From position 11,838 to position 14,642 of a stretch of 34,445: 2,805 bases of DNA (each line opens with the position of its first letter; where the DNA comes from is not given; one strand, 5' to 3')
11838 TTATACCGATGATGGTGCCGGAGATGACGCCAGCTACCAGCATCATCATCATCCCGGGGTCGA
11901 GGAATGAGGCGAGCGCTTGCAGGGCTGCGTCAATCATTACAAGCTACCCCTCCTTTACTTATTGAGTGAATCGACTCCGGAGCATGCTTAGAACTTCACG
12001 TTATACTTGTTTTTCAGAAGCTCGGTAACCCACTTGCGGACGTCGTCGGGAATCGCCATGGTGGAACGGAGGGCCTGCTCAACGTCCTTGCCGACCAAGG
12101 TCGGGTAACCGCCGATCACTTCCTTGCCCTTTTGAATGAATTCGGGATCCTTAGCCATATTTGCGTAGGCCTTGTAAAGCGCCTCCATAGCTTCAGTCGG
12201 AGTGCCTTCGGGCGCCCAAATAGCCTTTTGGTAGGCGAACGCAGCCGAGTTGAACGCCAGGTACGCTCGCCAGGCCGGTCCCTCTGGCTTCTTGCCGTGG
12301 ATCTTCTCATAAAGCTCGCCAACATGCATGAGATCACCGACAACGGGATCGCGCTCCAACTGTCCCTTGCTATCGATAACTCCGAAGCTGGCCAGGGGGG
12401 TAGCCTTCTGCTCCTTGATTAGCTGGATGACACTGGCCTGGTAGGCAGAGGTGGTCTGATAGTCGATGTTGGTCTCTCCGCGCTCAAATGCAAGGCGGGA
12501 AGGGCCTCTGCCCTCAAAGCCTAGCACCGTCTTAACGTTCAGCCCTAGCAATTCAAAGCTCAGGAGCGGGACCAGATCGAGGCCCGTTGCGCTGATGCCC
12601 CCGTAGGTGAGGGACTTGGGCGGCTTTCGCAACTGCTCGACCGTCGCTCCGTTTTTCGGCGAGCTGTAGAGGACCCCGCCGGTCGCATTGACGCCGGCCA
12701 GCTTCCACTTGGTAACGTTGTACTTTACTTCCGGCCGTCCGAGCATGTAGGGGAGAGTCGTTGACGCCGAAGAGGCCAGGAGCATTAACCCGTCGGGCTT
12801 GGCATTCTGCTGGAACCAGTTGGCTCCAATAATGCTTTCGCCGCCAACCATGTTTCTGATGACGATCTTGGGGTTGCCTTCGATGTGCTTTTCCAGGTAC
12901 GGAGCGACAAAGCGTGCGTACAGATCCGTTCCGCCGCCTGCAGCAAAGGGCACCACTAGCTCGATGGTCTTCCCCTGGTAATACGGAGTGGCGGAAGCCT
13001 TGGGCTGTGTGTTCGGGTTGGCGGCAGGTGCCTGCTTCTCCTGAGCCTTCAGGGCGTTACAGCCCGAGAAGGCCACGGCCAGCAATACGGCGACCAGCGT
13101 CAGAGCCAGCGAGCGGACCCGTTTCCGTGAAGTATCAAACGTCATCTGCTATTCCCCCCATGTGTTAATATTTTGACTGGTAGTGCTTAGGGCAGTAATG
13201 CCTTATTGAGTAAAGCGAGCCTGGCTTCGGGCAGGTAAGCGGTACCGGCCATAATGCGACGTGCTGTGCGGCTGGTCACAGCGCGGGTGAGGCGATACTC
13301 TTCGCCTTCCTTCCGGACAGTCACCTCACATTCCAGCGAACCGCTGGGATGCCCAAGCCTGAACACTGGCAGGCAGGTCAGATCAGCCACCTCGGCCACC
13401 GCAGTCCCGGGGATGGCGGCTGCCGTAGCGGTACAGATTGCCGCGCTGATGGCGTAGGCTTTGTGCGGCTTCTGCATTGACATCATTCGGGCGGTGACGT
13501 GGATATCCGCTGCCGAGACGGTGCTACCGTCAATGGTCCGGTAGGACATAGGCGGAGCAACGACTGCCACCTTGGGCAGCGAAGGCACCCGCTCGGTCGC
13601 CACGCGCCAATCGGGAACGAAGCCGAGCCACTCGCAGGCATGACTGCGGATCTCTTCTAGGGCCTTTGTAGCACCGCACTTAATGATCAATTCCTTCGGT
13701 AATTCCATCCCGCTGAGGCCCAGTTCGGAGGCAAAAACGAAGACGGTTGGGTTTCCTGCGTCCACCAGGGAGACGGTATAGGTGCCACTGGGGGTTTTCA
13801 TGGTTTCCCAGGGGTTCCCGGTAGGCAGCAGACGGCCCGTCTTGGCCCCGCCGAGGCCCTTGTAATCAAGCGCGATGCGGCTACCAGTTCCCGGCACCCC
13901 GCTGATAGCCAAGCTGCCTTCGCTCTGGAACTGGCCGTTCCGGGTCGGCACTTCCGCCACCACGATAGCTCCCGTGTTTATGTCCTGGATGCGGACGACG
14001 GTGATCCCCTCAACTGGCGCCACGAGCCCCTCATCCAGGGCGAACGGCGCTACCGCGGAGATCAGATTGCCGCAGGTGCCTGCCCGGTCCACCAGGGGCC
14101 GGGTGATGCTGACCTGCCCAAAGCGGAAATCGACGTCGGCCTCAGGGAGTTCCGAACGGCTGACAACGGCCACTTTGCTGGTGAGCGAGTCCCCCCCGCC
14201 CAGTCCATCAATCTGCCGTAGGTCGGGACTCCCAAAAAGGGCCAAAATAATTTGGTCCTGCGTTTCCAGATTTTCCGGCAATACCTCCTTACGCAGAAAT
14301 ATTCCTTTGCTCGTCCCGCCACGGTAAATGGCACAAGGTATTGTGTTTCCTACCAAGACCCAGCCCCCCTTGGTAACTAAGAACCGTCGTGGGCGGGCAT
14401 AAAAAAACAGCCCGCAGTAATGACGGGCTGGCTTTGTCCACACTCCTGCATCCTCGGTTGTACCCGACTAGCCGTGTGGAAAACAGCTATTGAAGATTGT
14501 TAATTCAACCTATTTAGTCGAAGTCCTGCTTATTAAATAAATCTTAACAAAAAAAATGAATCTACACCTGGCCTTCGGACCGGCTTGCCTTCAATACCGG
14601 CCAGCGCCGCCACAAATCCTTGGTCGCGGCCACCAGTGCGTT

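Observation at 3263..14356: Tricarboxylate-type operon that couples a TcuA-like flavoprotein to EtfAB and a NarI/HdrD-fusion membrane Fe-S oxidoreductase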

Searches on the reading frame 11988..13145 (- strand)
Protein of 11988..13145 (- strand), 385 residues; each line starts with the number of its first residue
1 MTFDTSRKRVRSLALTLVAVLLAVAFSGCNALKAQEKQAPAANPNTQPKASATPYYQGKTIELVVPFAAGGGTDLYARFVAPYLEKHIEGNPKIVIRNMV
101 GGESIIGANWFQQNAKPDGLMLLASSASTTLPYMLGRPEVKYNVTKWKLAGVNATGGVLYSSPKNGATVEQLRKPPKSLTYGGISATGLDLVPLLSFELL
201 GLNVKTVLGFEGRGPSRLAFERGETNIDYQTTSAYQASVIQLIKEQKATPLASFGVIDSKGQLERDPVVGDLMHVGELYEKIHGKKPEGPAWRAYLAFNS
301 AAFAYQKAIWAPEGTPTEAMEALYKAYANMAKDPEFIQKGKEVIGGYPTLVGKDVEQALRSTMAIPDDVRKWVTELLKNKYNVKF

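Call 4: search_protein_families(library=pfam, proteins=[window:11988-13145:-])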
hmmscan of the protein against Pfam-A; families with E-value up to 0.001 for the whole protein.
window:11988-13145:- (385 aa): 1 family
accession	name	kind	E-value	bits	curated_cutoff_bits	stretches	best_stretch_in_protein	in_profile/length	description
PF03401.19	TctC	-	0.00012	22.1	27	0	93-239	16-167/274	Tripartite tricarboxylate transporter family receptor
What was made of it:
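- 11988..13145 (-): Divergent TTT-family (TctC/Bug-like) substrate-binding lipoprotein. Pfam TctC 22 bits, below the cut-off (call 4).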

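Call 5: search_protein_families(library=ncbifam, proteins=[window:11988-13145:-])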
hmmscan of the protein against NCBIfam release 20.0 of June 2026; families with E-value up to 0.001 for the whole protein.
window:11988-13145:- (385 aa): 0 families

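Call 79: search_solved_structures(query=window:11988-13145:-, max_evalue=1)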
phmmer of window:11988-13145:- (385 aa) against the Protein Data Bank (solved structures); distinct sequences matched with E-value up to 1: 13.
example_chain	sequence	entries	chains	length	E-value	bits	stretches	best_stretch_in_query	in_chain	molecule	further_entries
2dvz_A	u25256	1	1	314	4.1e-11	45.9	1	54-219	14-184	Putative exported protein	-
2f5x_A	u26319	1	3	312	9.4e-09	38.1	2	56-218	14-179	BugD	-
8hkb_A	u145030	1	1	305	1.2e-08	37.8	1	60-233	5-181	Periplasmic terephthalate binding protein (TBP)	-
8hka_A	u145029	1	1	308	1.7e-08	37.3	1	59-233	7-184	Periplasmic terephthalate binding protein (TBP)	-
8hk9_D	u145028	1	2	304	1.9e-08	37.1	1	60-231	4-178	Periplasmic terephthalate binding protein (TBP)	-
7ndr_A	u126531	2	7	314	6.1e-08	35.5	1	55-234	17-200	Tripartite tricarboxylate transporter substrate binding protein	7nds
25hk_A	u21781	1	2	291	7.9e-07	31.8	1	54-203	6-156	Tripartite tricarboxylate transporter substrate binding protein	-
4x9t_A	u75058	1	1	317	1.8e-05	27.3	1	54-126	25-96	Uncharacterized protein UPF0065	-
2qpq_A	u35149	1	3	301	2e-05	27.2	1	53-129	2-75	protein Bug27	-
6hke_A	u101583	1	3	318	4.6e-05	26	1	58-142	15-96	Possible TctC subunit of the Tripartite Tricarboxylate Transport(TTT) Family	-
5oei_A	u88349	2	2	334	5.4e-05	25.8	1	58-188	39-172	Uncharacterized protein family UPF0065:Tat pathway signal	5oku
9tw9_B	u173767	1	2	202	0.73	12.2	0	335-372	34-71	Superoxide dismutase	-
9twa_A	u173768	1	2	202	0.74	12.1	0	335-372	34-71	Superoxide dismutase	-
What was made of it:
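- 11988..13145 (-): PDB hits to BugE 2dvz (E=4e-11), BugD and the terephthalate-binding protein (call 79).
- On Tripartite tricarboxylate transporter (TTT): TctC-like identity is supported by PDB Bug/TTT hits down to E=4e-11 (call 79).
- Checked: TctC-like lipoprotein, 11988-13145: Pfam only 22 bits, below the cut-off, but it matches solved Bug/TTT binding proteins (2dvz E=4e-11, call 79).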

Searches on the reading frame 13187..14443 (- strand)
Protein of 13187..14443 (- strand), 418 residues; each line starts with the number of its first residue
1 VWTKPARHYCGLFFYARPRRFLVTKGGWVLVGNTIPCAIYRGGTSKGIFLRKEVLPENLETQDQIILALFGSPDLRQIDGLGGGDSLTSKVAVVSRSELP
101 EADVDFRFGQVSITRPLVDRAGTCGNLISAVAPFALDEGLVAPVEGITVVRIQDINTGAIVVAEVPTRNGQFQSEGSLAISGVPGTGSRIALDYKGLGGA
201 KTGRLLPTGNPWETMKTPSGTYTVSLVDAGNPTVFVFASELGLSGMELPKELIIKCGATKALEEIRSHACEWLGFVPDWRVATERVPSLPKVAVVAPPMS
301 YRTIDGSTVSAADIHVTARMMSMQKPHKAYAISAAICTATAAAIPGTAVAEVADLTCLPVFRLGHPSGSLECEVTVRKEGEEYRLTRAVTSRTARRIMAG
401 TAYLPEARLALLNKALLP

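Call 4: search_protein_families(library=pfam, proteins=[window:13187-14443:-])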
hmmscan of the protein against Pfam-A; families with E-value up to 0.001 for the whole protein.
window:13187-14443:- (418 aa): 1 family
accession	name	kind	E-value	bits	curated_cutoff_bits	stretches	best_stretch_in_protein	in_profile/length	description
PF04303.18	PrpF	-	8.9e-120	400.4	27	1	35-405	4-371/371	PrpF protein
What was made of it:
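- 13187..14356 (-): PrpF-family isomerase (389 aa, TTG start). PF04303, 400 bits (call 4).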

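Call 5: search_protein_families(library=ncbifam, proteins=[window:13187-14443:-])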
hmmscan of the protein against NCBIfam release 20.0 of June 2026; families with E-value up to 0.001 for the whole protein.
window:13187-14443:- (418 aa): 2 families
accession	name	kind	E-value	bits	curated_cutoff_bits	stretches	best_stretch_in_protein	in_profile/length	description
NF033377.1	OMA_tautomer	equivalog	2.5e-94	316.1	440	1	41-404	2-348/349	4-oxalomesaconate tautomerase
TIGR02334.1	prpF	equivalog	9.4e-85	284.8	440.55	1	34-406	5-387/390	2-methylaconitate cis-trans isomerase PrpF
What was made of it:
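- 13187..14356 (-): Below the equivalog cut-offs of both prpF and OMA tautomerase (call 5).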

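Call 7: search_solved_structures(query=window:13187-14356:-, max_evalue=1e-10)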
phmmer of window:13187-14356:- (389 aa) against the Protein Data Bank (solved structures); distinct sequences matched with E-value up to 1e-10: 8.
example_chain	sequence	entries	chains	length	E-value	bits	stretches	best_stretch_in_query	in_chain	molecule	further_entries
3g7k_A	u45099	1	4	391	1.2e-92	314.3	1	6-380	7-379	3-methylitaconate isomerase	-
2h9f_A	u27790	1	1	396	2.5e-72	247.4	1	6-376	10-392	Hypothetical protein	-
2pvz_A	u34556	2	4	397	3.8e-71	243.6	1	9-376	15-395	PrpF methylaconitate isomerase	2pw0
5k87_A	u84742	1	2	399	1.5e-70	241.6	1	9-376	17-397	2-methyl-aconitate isomerase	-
6otv_A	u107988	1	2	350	5.7e-65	223.2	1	5-376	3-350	Putative isomerase YbhH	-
6p3j_A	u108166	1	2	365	7.1e-57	196.6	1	5-376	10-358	(4E)-oxalomesaconate Delta-isomerase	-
6p3h_A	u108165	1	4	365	5e-56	193.8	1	5-376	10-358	(4E)-oxalomesaconate Delta-isomerase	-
6p3k_A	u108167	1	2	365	1.8e-55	191.9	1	5-376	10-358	(4E)-oxalomesaconate Delta-isomerase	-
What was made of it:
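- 13187..14356 (-): Best solved relative is 3-methylitaconate isomerase 3g7k (314 bits), ahead of PrpF 2pvz (244 bits) (call 7).
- The best solved relative of the isomerase is 3-methylitaconate isomerase, not PrpF (call 7).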

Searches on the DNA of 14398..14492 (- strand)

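Call 91: build_rna_model(alignment_id=A6)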
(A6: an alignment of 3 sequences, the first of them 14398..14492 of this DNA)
Model R1 built from alignment A6 (3 sequences, 106 columns); structure: RNAalifold consensus.
model positions 97; base pairs 27; branch points 1; effective number of sequences 1.15; information 0.59 bits per position. Calibrated on 0.2 Mb of random sequence (short: E-values are rough).
structure used (alignment columns):
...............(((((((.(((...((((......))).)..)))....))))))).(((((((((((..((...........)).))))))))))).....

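Call 92: search_with_rna_model(model_id=R1, sources=[window, L001, L002, L003, L004, L005, L055, L165, L166, L167, L168, L169, L170, L173, L174, L175, L176, L177, L178, L179, L011, L015, L143, L149, L172], max_evalue=1, show_alignments=6)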
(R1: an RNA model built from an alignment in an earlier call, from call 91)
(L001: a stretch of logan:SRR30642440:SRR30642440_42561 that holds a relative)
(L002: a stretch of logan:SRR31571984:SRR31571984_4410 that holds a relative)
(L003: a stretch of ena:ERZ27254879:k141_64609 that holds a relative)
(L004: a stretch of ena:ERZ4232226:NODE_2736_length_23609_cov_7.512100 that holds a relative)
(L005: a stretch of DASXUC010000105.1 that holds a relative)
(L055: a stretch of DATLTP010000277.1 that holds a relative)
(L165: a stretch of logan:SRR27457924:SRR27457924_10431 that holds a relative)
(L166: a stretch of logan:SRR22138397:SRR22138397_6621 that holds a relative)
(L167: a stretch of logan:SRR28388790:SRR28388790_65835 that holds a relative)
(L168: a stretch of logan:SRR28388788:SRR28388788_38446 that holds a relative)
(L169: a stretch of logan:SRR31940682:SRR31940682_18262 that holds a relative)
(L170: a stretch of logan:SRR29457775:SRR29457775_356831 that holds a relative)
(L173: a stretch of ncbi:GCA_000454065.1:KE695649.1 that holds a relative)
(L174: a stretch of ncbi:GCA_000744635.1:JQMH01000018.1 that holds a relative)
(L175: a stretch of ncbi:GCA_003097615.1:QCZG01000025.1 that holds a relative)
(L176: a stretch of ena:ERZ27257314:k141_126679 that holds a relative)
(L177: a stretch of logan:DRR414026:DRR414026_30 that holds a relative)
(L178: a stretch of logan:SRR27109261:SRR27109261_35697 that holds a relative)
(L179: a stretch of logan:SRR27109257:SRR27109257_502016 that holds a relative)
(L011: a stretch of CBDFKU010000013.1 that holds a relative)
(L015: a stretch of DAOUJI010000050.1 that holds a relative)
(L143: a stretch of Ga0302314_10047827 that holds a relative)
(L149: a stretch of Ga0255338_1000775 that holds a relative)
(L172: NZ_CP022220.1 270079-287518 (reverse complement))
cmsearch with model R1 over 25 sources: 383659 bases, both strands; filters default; matches with E-value up to 1: 5.
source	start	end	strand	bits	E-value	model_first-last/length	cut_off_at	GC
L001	7058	7158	+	103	2.5e-23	1-97/97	no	0.54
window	14400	14493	-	88.9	8.9e-20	1-97/97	no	0.51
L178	4358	4452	+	84.6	1e-18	1-97/97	no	0.59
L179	699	793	+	84.6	1e-18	1-97/97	no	0.59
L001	13570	13677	-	13.6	0.68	1-97/97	no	0.61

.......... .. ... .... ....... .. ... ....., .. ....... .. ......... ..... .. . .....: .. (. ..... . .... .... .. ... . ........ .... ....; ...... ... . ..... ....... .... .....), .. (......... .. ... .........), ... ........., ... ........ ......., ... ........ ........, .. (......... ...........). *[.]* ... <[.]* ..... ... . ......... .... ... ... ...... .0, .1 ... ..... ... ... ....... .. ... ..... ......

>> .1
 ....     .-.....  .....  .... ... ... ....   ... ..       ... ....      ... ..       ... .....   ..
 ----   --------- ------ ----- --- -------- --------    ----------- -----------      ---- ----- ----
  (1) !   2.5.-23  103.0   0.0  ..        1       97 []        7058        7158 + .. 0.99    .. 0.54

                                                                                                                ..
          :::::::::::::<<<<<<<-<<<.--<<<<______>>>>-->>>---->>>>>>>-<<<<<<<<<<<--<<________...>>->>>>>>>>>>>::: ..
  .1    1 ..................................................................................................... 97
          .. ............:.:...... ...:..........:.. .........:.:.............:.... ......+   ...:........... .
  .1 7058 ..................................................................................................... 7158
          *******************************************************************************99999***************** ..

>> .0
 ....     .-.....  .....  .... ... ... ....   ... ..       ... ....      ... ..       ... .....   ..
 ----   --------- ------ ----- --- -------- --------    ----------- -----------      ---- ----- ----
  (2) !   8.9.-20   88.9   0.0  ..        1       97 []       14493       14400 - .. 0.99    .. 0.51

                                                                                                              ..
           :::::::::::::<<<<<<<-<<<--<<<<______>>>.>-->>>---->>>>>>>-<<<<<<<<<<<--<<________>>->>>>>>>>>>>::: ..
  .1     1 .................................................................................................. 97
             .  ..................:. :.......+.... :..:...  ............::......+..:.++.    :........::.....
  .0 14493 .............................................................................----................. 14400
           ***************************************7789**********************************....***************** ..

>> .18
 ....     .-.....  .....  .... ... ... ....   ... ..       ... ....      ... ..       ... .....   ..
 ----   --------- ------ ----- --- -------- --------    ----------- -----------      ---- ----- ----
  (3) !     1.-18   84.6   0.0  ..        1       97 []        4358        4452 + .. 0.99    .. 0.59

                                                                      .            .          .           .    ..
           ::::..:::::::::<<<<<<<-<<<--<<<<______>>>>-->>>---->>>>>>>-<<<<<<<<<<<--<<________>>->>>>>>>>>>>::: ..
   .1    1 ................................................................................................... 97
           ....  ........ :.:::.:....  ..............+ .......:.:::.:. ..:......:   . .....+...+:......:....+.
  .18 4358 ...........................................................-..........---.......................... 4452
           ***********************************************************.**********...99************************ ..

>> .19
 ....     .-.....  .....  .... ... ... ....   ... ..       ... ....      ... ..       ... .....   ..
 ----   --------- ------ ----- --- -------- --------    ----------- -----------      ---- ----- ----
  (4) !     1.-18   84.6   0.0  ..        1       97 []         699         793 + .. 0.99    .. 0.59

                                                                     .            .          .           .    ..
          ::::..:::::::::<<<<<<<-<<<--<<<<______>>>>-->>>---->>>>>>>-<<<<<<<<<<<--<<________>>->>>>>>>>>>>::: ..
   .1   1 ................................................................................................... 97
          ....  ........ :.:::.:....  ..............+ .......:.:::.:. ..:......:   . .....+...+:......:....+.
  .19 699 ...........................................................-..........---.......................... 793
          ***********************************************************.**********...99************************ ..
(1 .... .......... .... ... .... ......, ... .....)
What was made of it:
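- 14400..14493 (-): Conserved structured leader RNA: a stem-loop (P1/P2) followed by an intrinsic terminator (hairpin 14430-14408 plus U7), just upstream of the PrpF SD. Covariance-model (CM) scores are 85-103 bits, by construction, and the model finds no further instance in 25 sources (call 92).
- Tried and rejected: My covariance model found no further instance in 25 sources (call 92).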
